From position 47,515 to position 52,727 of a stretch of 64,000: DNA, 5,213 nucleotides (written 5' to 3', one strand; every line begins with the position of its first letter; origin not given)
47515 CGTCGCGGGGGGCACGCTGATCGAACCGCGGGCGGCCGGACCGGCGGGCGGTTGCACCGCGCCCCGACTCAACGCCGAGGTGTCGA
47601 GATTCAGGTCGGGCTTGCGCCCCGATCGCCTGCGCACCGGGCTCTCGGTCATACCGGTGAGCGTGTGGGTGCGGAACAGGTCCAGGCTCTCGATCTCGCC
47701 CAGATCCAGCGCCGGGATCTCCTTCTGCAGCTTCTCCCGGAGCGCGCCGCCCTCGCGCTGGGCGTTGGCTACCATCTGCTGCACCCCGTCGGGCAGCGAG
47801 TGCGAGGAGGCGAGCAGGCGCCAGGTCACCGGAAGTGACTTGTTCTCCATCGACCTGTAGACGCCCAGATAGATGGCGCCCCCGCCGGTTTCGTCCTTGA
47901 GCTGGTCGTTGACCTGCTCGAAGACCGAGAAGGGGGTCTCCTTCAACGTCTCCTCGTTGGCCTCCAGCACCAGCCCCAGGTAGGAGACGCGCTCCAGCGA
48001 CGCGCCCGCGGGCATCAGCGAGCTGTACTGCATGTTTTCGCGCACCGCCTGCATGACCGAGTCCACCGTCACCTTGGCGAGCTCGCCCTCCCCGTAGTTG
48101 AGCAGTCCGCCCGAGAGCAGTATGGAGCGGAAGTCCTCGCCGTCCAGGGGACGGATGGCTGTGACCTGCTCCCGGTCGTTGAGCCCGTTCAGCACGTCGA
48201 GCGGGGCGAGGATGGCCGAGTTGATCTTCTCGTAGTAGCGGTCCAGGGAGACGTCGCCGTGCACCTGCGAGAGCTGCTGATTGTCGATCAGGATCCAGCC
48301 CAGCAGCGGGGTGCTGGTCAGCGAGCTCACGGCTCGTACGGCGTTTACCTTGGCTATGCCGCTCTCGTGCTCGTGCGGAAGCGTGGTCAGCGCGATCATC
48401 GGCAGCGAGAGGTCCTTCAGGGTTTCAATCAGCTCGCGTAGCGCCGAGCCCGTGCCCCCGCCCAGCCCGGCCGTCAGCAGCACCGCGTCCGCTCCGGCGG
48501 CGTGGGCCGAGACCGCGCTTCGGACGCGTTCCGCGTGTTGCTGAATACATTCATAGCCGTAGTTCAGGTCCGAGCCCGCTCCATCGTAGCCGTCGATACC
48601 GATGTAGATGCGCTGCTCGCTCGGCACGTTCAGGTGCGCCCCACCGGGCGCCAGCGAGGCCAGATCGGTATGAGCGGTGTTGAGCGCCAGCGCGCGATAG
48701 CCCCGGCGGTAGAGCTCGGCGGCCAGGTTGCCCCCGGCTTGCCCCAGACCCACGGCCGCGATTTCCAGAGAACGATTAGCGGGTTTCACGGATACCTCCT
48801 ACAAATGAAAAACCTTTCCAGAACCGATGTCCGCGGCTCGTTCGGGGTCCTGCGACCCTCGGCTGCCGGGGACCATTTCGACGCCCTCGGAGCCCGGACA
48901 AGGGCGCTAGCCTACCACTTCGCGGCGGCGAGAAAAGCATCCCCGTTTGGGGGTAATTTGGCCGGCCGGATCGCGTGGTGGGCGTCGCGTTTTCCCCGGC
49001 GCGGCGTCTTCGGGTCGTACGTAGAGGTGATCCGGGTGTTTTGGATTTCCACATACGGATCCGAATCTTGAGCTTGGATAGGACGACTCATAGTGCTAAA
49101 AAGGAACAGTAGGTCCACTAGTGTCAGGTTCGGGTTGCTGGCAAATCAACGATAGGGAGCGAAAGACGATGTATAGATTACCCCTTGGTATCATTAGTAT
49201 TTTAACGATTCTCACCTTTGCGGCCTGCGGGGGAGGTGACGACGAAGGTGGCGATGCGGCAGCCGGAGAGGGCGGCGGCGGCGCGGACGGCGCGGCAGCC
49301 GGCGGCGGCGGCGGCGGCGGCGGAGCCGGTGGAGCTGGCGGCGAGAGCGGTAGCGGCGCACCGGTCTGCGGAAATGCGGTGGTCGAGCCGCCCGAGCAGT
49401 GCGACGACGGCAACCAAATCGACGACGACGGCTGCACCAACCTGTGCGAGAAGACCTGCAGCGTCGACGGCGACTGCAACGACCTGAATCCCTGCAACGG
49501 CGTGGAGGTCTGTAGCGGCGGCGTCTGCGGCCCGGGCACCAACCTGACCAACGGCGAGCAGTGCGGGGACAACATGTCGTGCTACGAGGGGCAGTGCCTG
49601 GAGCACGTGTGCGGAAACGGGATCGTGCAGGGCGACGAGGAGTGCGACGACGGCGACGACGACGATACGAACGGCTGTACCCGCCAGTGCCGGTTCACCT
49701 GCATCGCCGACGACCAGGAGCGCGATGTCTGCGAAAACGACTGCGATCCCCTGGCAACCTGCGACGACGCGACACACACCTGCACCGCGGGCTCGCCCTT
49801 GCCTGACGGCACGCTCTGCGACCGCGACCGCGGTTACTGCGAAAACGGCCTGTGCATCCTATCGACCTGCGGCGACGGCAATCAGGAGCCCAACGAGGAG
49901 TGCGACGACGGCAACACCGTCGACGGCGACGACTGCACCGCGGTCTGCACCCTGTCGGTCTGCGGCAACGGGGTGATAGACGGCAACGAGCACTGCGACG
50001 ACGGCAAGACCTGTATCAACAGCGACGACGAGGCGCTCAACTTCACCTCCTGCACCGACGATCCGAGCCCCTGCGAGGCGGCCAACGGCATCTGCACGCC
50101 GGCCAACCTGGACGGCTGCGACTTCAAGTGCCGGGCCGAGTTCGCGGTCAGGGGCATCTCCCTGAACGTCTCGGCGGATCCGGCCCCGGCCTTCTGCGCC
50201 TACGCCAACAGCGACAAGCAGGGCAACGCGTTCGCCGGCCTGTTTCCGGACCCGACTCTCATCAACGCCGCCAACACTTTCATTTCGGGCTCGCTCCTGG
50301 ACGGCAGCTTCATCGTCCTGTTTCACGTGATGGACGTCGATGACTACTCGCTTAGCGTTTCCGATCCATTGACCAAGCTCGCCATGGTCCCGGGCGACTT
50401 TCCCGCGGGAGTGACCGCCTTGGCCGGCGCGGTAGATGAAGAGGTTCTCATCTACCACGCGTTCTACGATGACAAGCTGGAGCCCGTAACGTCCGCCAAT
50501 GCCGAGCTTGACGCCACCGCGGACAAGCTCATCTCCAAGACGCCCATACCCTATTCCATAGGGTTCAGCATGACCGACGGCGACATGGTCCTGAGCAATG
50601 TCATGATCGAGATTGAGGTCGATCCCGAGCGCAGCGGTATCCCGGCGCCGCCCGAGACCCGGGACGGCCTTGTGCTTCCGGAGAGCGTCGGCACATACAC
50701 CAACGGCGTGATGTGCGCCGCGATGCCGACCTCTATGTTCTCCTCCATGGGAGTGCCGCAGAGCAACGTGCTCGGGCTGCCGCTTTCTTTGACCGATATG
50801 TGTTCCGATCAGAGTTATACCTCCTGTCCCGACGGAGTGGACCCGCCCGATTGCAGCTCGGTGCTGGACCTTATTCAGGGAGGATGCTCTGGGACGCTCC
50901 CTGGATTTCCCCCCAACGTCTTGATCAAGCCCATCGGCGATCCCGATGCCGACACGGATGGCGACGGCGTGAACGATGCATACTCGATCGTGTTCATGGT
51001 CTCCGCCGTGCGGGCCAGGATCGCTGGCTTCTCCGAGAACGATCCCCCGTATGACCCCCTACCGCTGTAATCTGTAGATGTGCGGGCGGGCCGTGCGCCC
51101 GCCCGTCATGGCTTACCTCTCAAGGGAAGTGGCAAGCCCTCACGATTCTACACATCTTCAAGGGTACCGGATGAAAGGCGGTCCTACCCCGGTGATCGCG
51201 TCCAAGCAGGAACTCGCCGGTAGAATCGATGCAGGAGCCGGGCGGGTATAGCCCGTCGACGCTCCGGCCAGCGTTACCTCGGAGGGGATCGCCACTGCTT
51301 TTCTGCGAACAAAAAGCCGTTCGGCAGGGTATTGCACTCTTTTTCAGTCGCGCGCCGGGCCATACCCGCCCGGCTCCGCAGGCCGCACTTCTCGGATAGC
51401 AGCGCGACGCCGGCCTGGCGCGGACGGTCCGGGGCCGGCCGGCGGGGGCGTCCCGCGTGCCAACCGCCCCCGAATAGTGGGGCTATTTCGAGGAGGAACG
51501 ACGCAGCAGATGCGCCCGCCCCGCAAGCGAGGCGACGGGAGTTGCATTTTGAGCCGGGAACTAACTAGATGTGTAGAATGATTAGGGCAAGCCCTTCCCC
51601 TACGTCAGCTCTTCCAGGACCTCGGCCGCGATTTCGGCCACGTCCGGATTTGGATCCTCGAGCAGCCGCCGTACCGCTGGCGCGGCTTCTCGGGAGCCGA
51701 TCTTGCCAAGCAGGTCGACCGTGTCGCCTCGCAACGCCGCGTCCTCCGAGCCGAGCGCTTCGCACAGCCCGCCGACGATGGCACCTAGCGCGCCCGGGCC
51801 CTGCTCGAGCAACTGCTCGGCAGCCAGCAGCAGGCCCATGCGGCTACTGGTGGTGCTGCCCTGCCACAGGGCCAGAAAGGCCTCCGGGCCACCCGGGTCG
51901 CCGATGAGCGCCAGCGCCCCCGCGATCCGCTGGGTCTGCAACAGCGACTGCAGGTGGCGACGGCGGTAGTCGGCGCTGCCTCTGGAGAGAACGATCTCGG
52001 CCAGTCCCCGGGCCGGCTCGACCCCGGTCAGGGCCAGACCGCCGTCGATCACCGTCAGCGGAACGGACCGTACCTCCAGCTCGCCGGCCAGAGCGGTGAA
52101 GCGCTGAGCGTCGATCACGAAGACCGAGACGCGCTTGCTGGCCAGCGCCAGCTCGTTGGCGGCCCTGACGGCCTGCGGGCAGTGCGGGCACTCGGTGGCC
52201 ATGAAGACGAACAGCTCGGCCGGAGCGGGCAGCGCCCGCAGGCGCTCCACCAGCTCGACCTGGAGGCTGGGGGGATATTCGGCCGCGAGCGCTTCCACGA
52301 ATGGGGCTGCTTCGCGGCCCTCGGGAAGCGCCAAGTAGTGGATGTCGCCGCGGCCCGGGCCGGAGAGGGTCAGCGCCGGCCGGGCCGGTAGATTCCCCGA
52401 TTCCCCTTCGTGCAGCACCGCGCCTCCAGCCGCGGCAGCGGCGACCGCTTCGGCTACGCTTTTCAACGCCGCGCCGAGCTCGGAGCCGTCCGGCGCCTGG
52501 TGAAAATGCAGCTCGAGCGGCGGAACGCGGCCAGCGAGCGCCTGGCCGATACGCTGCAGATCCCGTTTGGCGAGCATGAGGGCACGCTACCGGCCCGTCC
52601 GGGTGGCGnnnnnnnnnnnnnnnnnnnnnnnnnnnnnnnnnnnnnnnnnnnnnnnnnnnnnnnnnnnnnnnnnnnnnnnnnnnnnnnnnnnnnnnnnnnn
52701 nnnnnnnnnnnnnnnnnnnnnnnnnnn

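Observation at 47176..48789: Stand-alone FtsZ/tubulin-like GTPase with a HEAT-repeat tail, outside any division cluster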

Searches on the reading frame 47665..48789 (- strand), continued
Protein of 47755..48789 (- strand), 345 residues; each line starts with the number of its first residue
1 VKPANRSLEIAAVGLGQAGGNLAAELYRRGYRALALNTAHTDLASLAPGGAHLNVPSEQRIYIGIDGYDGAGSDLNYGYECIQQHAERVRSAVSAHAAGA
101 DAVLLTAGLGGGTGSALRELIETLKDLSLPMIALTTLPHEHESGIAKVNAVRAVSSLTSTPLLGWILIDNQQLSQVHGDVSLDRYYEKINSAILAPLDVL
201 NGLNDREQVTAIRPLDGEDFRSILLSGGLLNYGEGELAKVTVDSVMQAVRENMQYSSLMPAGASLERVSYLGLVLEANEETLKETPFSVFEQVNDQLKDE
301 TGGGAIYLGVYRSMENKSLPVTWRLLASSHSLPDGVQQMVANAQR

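Call 73: search_solved_structures(query=A2, max_evalue=0.001, show_alignments=3)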
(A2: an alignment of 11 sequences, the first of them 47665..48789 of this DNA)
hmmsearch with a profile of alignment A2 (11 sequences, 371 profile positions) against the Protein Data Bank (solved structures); distinct sequences matched with E-value up to 0.001: 60.
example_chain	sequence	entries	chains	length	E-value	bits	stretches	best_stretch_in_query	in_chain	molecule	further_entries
4ei7_A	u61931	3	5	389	6e-20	74.9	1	7-299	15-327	Plasmid replication protein RepX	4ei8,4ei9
4b45_A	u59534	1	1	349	2.2e-18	69.8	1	10-320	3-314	CELL DIVISION PROTEIN FTSZ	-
4b46_A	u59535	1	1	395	3.7e-18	69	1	9-227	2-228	CELL DIVISION PROTEIN FTSZ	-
22hq_A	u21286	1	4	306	1.5e-15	60.4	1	12-223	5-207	Cell division protein FtsZ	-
22hr_A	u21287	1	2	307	1.7e-15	60.2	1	12-223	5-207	Cell division protein FtsZ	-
7yop_A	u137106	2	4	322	4.3e-15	58.9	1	8-227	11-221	Cell division protein FtsZ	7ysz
8grw_A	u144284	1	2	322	6.6e-15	58.3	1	8-226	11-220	Cell division protein FtsZ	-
1w5e_A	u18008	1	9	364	2e-14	56.7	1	9-249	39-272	FTSZ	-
1w58_1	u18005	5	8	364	2e-14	56.7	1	9-249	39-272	CELL DIVISION PROTEIN FTSZ HOMOLOG 1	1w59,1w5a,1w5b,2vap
1fsz_A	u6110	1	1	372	2.1e-14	56.6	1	9-248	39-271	FTSZ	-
2r6r_1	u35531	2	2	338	3.7e-14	55.8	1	9-231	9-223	Cell division protein ftsZ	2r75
6ll6_A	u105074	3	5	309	1.7e-13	53.7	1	10-227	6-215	Cell division protein FtsZ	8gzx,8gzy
3zid_A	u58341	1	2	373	1.7e-13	53.7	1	32-281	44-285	TUBULIN/FTSZ, GTPASE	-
6ll5_A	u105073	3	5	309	2.3e-13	53.2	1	10-227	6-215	Cell division protein FtsZ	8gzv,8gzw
9isk_A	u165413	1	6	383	1.1e-12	51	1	10-226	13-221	Cell division protein FtsZ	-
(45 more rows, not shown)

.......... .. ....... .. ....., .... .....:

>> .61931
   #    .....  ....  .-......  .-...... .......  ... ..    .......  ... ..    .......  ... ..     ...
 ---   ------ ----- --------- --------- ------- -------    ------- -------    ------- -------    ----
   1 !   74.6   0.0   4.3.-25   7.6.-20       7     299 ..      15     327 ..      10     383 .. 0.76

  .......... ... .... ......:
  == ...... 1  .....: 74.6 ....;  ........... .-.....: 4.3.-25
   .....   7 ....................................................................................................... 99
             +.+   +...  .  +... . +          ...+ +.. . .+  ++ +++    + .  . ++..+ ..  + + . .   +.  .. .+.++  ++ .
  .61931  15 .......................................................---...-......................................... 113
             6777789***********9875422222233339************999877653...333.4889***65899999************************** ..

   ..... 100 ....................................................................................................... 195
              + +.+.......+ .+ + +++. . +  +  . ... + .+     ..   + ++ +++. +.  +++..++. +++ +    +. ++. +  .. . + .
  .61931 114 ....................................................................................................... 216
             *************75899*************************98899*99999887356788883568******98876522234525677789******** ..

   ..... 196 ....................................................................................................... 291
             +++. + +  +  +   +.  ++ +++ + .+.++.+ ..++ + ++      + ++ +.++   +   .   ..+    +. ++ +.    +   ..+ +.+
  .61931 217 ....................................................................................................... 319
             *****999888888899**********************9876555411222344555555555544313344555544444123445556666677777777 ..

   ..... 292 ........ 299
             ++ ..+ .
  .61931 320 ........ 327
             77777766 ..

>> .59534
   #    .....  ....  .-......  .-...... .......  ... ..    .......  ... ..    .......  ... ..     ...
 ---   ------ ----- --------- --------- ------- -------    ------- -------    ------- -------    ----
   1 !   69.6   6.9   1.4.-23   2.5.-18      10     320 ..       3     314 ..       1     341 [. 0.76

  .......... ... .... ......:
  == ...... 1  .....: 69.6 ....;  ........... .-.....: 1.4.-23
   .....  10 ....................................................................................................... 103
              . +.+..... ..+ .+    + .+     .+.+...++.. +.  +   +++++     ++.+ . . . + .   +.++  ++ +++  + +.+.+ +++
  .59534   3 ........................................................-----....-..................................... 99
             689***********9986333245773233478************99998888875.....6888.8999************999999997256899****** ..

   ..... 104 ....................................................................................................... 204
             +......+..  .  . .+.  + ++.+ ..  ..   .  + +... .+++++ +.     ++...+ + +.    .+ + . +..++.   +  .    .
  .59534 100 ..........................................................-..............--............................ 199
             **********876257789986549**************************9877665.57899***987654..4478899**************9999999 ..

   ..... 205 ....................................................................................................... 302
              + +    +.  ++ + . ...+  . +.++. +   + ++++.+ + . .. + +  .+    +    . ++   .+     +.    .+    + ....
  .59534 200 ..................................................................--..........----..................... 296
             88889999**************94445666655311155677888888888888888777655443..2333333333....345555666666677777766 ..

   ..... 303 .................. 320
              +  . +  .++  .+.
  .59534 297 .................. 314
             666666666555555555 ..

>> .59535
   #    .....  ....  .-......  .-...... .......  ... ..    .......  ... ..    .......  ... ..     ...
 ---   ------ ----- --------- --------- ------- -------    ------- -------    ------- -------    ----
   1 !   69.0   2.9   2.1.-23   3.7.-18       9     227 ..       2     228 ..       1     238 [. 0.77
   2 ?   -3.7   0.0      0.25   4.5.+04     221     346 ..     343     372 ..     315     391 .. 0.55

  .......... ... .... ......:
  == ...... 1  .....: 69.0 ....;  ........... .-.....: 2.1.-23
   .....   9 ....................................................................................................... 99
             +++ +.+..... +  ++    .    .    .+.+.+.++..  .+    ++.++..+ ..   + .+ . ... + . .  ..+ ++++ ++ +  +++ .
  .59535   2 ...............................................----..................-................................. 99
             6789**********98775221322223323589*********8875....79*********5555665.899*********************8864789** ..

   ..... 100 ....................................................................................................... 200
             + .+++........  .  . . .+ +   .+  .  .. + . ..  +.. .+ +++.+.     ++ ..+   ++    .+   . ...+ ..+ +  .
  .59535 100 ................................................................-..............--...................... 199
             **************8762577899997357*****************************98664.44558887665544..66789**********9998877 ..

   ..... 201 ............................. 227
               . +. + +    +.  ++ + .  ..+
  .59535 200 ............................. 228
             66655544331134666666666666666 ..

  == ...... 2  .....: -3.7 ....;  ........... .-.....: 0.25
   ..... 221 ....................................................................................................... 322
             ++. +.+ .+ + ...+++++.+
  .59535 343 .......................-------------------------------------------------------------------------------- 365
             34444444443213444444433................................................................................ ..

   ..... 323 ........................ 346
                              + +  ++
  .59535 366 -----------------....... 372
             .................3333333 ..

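Call 80: find_related_loci(query=A2, collection=viral_contigs, flank=8000)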
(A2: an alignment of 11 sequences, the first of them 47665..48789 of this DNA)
Query A2 (375 aa) in viral_contigs; peptide patterns used: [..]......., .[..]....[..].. (x = any residue, [..] = any of these).
136 stretches matched a pattern; 14 encode a relative of the query (tblastn E <= 1e-3); 14 distinct loci.
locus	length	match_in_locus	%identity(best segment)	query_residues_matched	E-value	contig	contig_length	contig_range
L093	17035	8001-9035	26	5-353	3e-26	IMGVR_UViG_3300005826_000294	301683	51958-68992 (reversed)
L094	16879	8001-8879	23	8-291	2e-14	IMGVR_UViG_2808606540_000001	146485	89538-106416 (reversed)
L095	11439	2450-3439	24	7-326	9e-14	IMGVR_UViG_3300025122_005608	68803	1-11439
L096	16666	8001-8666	31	9-230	2e-12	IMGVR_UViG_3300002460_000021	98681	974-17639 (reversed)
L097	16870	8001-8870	24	13-291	1e-11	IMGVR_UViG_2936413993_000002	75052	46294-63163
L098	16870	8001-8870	24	13-291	2e-11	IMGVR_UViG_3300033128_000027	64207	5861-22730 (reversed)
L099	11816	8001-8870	23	13-291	2e-10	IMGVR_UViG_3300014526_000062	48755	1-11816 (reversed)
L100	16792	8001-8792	22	10-279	1e-9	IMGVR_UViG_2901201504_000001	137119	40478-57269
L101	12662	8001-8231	32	9-95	5e-7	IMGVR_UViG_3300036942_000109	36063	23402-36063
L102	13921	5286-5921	25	9-241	2e-6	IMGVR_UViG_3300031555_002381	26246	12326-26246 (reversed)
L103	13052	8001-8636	25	9-241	2e-6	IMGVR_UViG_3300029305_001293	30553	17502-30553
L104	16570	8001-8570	23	5-199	1e-5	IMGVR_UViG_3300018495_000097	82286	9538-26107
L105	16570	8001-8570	23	5-199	1e-5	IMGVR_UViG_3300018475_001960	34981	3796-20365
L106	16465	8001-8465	26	9-172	2e-5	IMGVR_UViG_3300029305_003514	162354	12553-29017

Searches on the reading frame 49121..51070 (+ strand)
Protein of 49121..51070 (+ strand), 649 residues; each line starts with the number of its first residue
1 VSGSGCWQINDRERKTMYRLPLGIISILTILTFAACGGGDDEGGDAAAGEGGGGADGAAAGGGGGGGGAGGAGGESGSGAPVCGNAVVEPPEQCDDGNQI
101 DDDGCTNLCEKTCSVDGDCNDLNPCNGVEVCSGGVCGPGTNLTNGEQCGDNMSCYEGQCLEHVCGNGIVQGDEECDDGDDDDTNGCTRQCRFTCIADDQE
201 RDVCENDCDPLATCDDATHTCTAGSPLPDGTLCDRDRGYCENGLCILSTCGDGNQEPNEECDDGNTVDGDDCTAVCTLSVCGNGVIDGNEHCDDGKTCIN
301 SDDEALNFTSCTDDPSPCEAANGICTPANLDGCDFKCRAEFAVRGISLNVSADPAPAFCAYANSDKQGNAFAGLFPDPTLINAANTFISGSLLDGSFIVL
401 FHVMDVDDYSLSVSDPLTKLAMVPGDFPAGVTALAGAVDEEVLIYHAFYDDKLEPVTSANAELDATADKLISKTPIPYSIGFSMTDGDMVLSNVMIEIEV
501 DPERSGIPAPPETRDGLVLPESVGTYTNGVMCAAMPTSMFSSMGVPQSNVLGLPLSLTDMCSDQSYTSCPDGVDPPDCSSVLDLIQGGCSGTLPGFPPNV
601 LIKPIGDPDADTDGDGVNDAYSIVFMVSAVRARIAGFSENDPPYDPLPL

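Call 3: search_protein_families(library=pfam, proteins=[window:49121-51070:+], max_evalue=0.1)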
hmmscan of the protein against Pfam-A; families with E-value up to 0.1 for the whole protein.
window:49121-51070:+ (649 aa): 1 family
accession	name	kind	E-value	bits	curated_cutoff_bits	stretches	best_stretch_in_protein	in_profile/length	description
PF13948.11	DUF4215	-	4e-10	40.3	27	4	81-109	19-46/47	Domain of unknown function (DUF4215)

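Call 4: search_protein_families(library=ncbifam, proteins=[window:49121-51070:+], max_evalue=0.1)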
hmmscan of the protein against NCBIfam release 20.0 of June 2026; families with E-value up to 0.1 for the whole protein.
window:49121-51070:+ (649 aa): 1 family
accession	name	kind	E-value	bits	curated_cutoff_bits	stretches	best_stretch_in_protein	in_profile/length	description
TIGR02232.1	myxo_disulf_rpt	repeat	9.6e-22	76.5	20.8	4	248-278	2-32/38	cysteine-rich acidic repeat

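Call 65: search_protein_families(library=padloc, proteins=[window:49121-51070:+], max_evalue=0.01)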
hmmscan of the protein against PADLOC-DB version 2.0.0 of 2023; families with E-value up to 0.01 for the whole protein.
window:49121-51070:+ (649 aa): 0 families

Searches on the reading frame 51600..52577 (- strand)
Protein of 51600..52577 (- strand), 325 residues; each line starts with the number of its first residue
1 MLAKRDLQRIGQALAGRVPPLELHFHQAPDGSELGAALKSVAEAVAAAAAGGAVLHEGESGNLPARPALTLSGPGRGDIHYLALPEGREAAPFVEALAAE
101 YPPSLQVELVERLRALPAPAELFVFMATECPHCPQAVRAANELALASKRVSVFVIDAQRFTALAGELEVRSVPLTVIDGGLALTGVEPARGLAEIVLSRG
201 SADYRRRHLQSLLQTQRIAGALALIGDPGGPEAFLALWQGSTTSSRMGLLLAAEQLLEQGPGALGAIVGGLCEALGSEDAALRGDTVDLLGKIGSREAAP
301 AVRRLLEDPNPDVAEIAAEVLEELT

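Call 3: search_protein_families(library=pfam, proteins=[window:51600-52577:-], max_evalue=0.1)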
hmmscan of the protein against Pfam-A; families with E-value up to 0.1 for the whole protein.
window:51600-52577:- (325 aa): 6 families
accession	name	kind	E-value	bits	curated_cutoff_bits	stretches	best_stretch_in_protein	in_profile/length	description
PF13192.12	Thioredoxin_3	-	6.2e-10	39.4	24.8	1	124-189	5-67/76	Thioredoxin domain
PF13646.12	HEAT_2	-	1.2e-07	32.3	27.7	1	271-323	4-57/88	HEAT repeats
PF02985.28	HEAT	-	0.0011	19.5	23.5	1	300-324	3-27/31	HEAT repeat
PF00085.26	Thioredoxin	-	0.0019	18.6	23.5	1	122-176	22-78/103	Thioredoxin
PF00462.30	Glutaredoxin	-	0.0066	17.1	22.9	1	123-179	2-57/60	Glutaredoxin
PF13513.12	HEAT_EZ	-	0.037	15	27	0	297-324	28-55/55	HEAT-like repeat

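Call 4: search_protein_families(library=ncbifam, proteins=[window:51600-52577:-], max_evalue=0.1)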
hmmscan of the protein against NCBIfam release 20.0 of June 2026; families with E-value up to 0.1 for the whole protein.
window:51600-52577:- (325 aa): 7 families
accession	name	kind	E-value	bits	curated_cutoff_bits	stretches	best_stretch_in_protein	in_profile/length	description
TIGR02187.2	PDO_seleno_TRX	equivalog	1.8e-24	86.3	185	1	64-197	70-207/209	protein disulfide oxidoreductase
TIGR03140.1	AhpF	equivalog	7.3e-11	41.3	502.9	1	30-185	28-184/515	alkyl hydroperoxide reductase subunit F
TIGR03143.1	AhpF_homolog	hypoth_equivalog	1.4e-10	40.4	687.65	1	78-180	434-538/555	putative alkyl hydroperoxide reductase F subunit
TIGR00411.1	redox_disulf_1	equivalog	1.4e-05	25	92.75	1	124-195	5-77/82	MJ0307 family thioredoxin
NF045662.1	DVU0298_fam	equivalog_domain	0.0011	18.6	75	1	246-309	125-188/213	DVU0298 family protein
NF005445.0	PRK07034.1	equivalog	0.014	14.1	703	1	277-314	493-530/536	hypothetical protein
TIGR02196.1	GlrX_YruB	hypoth_equivalog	0.024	15.1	88.55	1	124-188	4-66/74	glutaredoxin-like protein, YruB-family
